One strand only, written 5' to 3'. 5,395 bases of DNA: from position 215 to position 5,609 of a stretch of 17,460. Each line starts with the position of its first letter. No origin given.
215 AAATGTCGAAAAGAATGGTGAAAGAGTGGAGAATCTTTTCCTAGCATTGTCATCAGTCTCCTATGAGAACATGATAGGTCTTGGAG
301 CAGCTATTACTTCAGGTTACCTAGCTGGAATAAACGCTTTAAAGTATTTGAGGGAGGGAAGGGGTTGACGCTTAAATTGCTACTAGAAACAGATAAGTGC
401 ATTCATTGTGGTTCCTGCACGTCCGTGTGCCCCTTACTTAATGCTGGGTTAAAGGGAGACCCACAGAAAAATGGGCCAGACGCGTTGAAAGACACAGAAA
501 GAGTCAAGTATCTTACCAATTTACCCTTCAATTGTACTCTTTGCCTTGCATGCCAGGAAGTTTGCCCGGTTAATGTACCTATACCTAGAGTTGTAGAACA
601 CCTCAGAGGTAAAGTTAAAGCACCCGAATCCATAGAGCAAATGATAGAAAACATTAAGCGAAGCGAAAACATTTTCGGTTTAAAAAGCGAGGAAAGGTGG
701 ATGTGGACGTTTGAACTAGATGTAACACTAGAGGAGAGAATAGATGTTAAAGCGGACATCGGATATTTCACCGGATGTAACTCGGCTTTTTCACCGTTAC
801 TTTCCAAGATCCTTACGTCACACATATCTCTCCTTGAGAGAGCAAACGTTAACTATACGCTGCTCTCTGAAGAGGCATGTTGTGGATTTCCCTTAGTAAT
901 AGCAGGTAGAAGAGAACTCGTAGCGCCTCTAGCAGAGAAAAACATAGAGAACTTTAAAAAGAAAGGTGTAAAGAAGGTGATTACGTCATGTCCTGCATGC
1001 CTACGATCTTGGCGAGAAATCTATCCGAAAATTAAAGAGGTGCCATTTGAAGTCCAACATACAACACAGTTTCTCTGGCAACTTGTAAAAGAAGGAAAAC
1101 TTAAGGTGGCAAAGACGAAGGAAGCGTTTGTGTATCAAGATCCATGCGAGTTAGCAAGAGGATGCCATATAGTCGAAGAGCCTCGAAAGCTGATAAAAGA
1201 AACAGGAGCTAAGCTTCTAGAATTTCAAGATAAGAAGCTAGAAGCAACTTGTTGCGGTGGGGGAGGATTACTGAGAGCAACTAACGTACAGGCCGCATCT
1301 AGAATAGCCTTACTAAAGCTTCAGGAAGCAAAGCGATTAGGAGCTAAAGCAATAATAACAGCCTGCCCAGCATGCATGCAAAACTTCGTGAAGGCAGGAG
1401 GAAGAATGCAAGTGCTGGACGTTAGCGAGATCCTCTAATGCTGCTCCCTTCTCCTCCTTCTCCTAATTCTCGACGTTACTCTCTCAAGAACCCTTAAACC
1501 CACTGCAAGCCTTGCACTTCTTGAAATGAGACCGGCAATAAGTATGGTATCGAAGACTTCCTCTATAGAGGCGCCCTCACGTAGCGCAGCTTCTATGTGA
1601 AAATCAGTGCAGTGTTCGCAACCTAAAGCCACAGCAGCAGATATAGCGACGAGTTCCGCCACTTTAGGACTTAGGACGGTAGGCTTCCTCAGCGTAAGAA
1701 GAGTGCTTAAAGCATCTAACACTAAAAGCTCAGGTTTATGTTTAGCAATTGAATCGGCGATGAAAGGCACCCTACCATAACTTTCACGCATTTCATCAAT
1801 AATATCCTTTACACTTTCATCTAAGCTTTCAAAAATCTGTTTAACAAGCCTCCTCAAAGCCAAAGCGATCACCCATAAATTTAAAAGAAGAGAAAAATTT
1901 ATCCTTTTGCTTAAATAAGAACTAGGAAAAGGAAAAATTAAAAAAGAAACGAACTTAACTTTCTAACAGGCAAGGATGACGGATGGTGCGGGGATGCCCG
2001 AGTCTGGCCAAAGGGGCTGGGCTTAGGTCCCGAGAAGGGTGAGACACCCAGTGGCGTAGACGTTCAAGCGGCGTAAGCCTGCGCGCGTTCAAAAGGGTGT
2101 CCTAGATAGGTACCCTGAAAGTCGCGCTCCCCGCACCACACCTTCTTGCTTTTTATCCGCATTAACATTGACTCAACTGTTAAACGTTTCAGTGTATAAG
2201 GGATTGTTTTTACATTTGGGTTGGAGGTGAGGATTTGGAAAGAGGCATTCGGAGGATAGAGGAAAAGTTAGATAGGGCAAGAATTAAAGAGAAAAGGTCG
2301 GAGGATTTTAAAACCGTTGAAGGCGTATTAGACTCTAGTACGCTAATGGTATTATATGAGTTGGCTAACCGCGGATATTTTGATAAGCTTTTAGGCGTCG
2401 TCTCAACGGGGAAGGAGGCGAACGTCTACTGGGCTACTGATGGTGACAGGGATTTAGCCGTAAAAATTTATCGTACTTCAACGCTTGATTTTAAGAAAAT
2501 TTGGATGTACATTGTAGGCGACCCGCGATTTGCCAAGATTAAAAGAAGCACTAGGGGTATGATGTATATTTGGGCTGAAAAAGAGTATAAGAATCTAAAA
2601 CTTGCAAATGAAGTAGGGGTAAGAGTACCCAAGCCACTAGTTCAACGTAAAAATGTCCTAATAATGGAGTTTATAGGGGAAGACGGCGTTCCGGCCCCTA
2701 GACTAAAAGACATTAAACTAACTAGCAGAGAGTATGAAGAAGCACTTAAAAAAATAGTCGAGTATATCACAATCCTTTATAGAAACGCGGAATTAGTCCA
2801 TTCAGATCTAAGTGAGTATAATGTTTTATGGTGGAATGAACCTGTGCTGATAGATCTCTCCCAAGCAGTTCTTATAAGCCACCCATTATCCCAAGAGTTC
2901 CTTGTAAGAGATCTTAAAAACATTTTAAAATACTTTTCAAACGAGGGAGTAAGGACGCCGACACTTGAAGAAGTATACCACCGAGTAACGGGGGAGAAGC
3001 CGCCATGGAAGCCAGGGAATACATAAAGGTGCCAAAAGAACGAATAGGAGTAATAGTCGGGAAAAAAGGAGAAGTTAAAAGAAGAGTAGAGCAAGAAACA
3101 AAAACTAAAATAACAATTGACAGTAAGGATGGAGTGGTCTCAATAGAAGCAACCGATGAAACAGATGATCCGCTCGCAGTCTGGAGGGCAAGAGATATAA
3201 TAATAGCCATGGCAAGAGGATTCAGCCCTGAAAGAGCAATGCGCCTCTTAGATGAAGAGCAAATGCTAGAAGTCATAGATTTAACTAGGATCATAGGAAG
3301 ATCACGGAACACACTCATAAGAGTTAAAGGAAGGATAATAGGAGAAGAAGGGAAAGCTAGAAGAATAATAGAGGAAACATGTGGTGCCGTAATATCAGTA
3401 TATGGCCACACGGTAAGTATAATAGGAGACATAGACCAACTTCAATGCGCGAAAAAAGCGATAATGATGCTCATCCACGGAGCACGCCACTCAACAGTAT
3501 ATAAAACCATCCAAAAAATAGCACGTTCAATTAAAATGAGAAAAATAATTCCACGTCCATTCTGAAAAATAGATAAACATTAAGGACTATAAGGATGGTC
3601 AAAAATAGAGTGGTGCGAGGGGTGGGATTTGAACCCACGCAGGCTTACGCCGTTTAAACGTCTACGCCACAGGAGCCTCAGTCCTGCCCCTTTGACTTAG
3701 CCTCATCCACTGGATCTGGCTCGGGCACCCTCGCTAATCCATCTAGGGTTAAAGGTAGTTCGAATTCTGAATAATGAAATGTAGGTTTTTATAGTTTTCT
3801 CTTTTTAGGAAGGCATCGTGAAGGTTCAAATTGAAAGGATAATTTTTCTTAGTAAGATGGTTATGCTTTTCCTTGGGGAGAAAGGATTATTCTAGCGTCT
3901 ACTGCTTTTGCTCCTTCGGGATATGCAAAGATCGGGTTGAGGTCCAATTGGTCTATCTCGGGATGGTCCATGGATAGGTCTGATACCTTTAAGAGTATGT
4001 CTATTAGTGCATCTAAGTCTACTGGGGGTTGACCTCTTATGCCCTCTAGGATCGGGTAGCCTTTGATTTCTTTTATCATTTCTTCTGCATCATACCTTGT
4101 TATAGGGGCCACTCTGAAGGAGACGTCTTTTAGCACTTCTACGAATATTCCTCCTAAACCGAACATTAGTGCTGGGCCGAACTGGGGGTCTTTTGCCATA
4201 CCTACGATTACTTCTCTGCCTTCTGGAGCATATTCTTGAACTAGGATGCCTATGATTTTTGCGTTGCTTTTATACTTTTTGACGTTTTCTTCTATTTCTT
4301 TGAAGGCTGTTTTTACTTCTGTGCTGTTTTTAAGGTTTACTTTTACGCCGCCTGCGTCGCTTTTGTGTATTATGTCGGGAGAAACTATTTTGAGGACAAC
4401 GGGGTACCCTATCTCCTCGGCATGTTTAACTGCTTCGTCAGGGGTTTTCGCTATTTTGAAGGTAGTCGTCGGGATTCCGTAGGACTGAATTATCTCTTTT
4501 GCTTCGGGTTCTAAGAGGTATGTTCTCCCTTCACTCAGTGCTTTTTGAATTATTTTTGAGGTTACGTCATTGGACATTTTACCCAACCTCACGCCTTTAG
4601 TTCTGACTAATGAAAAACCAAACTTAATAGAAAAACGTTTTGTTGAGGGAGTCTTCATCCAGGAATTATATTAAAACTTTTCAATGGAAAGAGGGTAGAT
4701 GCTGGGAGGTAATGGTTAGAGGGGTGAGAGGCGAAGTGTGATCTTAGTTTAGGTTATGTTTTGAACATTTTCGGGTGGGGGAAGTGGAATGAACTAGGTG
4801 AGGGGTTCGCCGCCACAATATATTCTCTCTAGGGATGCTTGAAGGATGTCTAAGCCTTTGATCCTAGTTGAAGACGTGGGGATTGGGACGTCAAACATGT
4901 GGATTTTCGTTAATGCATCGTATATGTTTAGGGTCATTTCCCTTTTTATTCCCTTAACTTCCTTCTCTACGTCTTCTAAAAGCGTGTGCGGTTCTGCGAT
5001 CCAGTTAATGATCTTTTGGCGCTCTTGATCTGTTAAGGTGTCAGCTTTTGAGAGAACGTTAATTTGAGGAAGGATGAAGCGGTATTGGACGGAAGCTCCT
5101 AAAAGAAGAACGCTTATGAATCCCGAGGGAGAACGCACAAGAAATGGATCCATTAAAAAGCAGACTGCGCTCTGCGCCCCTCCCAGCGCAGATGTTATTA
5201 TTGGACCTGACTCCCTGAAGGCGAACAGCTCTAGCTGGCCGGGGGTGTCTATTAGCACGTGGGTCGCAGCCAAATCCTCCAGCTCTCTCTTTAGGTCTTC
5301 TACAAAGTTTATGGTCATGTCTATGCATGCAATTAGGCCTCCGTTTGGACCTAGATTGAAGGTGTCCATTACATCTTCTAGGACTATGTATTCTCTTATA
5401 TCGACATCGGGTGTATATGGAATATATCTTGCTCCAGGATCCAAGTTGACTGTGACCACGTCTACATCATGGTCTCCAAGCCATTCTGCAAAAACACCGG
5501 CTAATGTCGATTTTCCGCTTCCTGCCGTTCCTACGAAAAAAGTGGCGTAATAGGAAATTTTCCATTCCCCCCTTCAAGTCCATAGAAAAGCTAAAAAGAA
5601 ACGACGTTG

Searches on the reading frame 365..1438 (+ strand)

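Call 18: search_protein_families(library=pfam, proteins=[window:365-1438:+], max_evalue=0.01)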
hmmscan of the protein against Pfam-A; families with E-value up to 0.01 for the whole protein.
window:365-1438:+ (357 aa): 13 families
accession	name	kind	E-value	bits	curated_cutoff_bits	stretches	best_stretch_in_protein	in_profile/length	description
PF02754.22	CCG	-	1.9e-28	98.8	20.6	2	133-213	2-81/85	Cysteine-rich domain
PF13183.11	Fer4_8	-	2.2e-11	44.6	27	1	9-71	2-68/68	4Fe-4S dicluster domain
PF12838.12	Fer4_7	-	3.5e-09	37.4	27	1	11-71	1-52/52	4Fe-4S dicluster domain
PF13237.11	Fer4_10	-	1e-08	35.4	25.5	1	6-68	3-53/53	4Fe-4S dicluster domain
PF12797.12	Fer4_2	-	3.6e-07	30.2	24.5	1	6-23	4-21/22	4Fe-4S binding domain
PF00037.32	Fer4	-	1e-06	28.7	21.1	2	9-23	5-19/24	4Fe-4S binding domain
PF13187.11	Fer4_9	-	3e-06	27.6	27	1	11-70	1-50/52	4Fe-4S dicluster domain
PF13534.11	Fer4_17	-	5.4e-06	27.3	22.2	1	11-71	1-60/61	4Fe-4S dicluster domain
PF12837.12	Fer4_6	-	0.0002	21.6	25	1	9-23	6-20/24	4Fe-4S binding domain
PF13484.11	Fer4_16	-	0.00023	22.3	30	1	11-70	1-66/66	4Fe-4S double cluster binding domain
PF12800.12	Fer4_4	-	0.00029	21.4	24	1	9-23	1-15/17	4Fe-4S binding domain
PF14697.11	Fer4_21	-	0.0011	19.5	35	1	8-69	4-53/59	4Fe-4S dicluster domain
PF12798.12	Fer4_3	-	0.006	17.8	27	0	12-23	1-12/15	4Fe-4S binding domain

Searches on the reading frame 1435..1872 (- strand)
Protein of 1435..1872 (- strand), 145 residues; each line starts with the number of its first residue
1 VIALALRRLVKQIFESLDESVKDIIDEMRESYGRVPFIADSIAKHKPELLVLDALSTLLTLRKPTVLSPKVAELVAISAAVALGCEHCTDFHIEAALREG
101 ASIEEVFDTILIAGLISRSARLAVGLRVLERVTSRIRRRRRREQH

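Call 18: search_protein_families(library=pfam, proteins=[window:1435-1872:-], max_evalue=0.01)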
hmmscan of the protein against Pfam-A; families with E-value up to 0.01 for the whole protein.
window:1435-1872:- (145 aa): 1 family
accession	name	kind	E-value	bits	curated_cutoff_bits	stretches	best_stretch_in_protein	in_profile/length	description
PF02627.25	CMD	-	2.6e-15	56.6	23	1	64-130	17-83/84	Carboxymuconolactone decarboxylase family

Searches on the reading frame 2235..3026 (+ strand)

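Call 18: search_protein_families(library=pfam, proteins=[window:2235-3026:+], max_evalue=0.01)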
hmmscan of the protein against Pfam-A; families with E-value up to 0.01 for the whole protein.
window:2235-3026:+ (263 aa): 3 families
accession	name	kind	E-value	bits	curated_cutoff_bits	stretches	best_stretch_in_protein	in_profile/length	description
PF01163.29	RIO1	-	8.9e-60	202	22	1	63-244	1-184/187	RIO domain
PF01636.29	APH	-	0.0009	19.5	23.2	0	162-212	150-198/239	Phosphotransferase enzyme family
PF03109.22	ABC1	-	0.0021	17.7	22.9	1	124-219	125-214/244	ABC1 atypical kinase-like domain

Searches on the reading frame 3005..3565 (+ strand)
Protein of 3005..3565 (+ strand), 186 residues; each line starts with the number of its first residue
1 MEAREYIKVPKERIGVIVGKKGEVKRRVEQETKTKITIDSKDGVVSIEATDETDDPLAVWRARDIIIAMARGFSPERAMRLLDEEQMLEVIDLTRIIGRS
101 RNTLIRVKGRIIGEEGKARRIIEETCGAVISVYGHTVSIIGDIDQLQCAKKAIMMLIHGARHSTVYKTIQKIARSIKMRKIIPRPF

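Call 18: search_protein_families(library=pfam, proteins=[window:3005-3565:+], max_evalue=0.01)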
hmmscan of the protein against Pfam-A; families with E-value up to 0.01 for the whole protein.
window:3005-3565:+ (186 aa): 6 families
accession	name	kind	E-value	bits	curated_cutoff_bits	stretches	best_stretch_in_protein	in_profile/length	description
PF00013.35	KH_1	-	4.7e-14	52.3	21.5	2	5-51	2-54/66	KH domain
PF22891.2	KH_PNO1_2nd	-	4.4e-10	40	27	1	102-173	16-87/90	Eukaryotic type KH-domain (KH-domain type I) (327.11.2)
PF17903.8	KH_KRR1_1st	-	1.4e-08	35.2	23.4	1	11-83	9-80/81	Krr1 KH1 domain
PF21800.4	KH_KRR1_2nd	-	6.2e-07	29.8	27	1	88-157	3-71/91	KRR1 small subunit processome component, second KH domain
PF22675.2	KH-I_KHDC4-BBP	-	1.9e-06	28.1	30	0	15-59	9-54/76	KHDC4/BBP-like, KH-domain type I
PF07650.23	KH_2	-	0.0024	18.1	22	0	9-46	31-67/78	KH domain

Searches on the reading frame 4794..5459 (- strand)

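Call 18: search_protein_families(library=pfam, proteins=[window:4794-5459:-], max_evalue=0.01)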
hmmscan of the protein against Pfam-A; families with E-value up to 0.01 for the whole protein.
window:4794-5459:- (221 aa): 1 family
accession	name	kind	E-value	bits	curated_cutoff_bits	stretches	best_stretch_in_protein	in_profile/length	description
PF03029.23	ATP_bind_1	-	2.5e-47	162.1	27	1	2-214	28-238/240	Conserved hypothetical ATP binding protein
